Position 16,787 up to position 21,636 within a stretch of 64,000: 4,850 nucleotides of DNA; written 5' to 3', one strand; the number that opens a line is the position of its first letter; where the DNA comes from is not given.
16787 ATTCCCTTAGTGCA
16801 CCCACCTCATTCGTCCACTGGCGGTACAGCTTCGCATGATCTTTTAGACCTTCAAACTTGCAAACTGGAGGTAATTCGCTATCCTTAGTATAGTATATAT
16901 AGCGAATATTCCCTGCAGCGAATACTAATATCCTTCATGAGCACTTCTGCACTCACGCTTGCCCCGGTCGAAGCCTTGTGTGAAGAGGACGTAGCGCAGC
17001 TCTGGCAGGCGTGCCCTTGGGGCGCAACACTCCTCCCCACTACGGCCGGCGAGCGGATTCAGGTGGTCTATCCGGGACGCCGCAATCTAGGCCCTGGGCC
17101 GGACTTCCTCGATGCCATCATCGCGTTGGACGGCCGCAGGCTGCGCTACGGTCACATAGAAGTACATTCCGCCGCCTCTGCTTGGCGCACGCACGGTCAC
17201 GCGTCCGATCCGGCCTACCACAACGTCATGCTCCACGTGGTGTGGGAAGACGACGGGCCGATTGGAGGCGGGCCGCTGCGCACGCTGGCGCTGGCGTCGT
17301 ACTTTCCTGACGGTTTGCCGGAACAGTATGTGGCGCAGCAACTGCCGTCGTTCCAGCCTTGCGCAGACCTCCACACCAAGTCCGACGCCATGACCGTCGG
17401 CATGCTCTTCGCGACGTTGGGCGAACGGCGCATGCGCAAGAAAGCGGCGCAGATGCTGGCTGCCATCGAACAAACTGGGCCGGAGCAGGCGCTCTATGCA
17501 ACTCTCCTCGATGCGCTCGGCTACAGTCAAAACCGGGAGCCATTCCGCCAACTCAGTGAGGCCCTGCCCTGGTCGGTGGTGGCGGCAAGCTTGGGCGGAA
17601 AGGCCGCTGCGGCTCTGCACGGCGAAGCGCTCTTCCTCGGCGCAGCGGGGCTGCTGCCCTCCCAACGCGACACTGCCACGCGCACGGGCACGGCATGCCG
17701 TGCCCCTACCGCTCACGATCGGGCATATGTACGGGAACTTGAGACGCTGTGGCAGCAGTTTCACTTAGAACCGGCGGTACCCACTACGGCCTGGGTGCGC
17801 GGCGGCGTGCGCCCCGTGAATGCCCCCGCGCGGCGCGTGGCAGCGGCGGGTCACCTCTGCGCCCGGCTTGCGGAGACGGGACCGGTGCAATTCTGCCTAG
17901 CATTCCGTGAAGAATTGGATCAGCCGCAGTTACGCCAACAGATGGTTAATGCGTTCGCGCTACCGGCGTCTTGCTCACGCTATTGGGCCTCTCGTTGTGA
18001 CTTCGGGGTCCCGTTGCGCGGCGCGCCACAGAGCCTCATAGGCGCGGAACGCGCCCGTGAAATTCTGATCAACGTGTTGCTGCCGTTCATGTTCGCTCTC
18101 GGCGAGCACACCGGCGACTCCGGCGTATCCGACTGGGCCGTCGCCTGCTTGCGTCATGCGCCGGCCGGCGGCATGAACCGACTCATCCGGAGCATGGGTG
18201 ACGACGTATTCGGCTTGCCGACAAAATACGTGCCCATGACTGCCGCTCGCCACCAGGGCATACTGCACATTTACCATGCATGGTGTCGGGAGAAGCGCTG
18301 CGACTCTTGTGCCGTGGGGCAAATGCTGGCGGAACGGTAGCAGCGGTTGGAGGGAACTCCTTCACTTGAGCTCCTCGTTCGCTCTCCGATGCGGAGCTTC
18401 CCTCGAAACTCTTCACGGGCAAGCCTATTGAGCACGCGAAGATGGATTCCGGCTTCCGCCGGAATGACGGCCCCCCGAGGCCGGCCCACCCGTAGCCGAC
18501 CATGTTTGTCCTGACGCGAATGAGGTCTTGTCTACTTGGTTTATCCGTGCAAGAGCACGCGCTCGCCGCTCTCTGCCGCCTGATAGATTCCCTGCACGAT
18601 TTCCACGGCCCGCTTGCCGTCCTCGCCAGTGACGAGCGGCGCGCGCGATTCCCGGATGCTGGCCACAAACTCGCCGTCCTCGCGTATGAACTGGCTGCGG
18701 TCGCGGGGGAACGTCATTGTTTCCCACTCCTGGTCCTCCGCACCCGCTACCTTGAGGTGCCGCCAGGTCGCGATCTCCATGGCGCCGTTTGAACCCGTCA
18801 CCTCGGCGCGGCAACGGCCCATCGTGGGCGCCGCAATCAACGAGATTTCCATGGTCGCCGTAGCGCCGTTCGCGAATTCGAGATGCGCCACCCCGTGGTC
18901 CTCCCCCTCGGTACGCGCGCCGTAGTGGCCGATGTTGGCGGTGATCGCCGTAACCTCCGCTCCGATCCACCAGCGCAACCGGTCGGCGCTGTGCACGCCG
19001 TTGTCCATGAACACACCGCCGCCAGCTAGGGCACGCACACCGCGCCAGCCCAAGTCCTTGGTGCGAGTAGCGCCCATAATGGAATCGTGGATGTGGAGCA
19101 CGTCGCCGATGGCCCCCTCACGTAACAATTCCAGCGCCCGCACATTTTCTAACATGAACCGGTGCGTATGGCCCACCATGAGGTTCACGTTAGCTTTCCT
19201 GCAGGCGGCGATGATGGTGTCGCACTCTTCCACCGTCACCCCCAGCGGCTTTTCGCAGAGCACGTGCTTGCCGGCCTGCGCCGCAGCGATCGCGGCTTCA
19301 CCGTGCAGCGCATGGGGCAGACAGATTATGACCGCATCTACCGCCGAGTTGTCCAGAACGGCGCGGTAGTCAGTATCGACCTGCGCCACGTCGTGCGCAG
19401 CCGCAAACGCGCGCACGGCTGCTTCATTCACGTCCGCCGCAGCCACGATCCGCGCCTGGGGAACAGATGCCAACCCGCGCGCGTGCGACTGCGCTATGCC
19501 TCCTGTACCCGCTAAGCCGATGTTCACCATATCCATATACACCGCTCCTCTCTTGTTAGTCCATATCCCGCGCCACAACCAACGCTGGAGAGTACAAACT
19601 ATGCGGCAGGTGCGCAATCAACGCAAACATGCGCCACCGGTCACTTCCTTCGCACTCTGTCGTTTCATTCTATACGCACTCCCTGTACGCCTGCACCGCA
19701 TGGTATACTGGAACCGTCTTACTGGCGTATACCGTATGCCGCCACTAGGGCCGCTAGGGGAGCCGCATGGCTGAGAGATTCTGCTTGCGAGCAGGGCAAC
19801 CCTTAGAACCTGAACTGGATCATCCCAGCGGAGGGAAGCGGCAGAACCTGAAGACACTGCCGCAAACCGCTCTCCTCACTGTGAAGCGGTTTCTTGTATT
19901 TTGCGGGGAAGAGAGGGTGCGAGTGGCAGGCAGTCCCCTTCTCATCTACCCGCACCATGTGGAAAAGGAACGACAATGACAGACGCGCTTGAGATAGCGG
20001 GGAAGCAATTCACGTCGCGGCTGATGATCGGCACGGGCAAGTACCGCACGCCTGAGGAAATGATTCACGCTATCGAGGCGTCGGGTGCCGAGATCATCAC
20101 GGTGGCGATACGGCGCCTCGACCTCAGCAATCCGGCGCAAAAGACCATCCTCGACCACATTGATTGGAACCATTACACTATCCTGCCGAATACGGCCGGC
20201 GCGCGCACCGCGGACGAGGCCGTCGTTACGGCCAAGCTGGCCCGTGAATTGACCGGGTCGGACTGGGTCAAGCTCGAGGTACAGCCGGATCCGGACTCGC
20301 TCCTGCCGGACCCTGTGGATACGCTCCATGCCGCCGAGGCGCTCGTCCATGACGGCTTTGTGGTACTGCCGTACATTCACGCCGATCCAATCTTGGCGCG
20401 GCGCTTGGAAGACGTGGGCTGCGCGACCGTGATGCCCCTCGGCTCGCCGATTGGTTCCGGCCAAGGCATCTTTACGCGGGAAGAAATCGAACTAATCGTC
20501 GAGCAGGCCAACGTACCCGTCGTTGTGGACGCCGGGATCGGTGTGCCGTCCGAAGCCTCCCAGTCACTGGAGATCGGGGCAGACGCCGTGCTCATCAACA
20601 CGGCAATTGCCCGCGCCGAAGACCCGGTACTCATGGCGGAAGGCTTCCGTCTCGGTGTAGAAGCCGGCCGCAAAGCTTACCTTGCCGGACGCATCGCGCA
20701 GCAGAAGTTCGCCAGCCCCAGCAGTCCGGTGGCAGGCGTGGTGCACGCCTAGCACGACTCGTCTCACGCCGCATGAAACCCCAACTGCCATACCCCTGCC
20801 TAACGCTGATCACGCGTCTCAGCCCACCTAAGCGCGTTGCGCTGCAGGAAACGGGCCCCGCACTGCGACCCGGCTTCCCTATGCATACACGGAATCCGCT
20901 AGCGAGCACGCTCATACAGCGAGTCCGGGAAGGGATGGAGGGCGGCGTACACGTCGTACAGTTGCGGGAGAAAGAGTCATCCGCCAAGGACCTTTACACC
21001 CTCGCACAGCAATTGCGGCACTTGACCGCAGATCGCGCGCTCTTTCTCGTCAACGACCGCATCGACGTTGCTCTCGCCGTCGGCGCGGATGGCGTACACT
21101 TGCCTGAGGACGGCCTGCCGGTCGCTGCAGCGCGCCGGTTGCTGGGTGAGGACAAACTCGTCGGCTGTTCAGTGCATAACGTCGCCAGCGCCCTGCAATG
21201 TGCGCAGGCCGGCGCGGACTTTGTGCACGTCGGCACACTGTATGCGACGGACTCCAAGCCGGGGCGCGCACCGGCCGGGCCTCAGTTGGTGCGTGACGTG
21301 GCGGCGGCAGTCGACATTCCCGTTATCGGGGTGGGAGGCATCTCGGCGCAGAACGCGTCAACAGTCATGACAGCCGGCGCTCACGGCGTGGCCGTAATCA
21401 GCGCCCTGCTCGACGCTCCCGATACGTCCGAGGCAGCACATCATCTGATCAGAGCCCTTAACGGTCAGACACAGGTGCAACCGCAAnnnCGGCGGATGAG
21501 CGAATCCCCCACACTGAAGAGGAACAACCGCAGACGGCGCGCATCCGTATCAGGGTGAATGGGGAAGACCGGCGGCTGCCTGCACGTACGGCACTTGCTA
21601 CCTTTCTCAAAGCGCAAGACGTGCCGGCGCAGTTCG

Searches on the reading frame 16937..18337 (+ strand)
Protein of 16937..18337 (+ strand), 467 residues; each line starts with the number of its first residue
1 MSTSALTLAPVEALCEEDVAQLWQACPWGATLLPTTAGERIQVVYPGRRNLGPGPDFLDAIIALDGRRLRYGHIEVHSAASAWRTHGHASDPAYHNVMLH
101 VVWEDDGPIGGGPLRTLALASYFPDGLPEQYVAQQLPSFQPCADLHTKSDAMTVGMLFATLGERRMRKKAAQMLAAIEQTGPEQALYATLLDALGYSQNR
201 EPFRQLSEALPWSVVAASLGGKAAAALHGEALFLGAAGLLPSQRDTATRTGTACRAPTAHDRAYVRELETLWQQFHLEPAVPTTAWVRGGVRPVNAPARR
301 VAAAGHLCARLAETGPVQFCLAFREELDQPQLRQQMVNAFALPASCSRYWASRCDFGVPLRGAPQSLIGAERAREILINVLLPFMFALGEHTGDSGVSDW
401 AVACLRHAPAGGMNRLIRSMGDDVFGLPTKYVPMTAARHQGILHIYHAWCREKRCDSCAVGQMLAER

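Call 13: search_protein_families(library=pfam, proteins=[window:16937-18337:+], max_evalue=0.001)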
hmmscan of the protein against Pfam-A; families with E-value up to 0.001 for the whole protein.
window:16937-18337:+ (467 aa): 1 family
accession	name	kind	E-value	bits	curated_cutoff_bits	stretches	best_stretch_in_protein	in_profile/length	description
PF11013.13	DUF2851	-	1.2e-60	205.9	25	1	19-409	4-370/375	Protein of unknown function (DUF2851)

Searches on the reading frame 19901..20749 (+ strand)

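Call 13: search_protein_families(library=pfam, proteins=[window:19901-20749:+], max_evalue=0.001)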
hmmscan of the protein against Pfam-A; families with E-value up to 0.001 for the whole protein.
window:19901-20749:+ (283 aa): 3 families
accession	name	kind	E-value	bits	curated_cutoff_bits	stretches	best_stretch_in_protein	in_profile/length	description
PF05690.20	ThiG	-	1.1e-110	369.3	23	1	31-276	1-247/247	Thiazole biosynthesis protein ThiG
PF00977.27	His_biosynth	-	5.1e-06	26.5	23.6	1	194-239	63-108/228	Histidine biosynthesis protein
PF04131.20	NanE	-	1.6e-05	24.6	27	0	201-241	141-181/192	Putative N-acetylmannosamine-6-phosphate epimerase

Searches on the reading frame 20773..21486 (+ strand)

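Call 13: search_protein_families(library=pfam, proteins=[window:20773-21486:+], max_evalue=0.001)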
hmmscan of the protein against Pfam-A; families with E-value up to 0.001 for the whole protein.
window:20773-21486:+ (238 aa): 4 families
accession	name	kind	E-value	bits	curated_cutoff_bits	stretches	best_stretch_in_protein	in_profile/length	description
PF02581.23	TMP-TENI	-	3e-54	183.6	27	1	44-212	11-180/180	Thiamine monophosphate synthase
PF03060.21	NMO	-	3.5e-08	33.6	28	1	68-220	81-233/331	Nitronate monooxygenase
PF01180.27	DHO_dh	-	4.7e-05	23.1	27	1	170-213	227-274/291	Dihydroorotate dehydrogenase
PF00977.27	His_biosynth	-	0.00017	21.5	23.6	1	137-222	32-115/228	Histidine biosynthesis protein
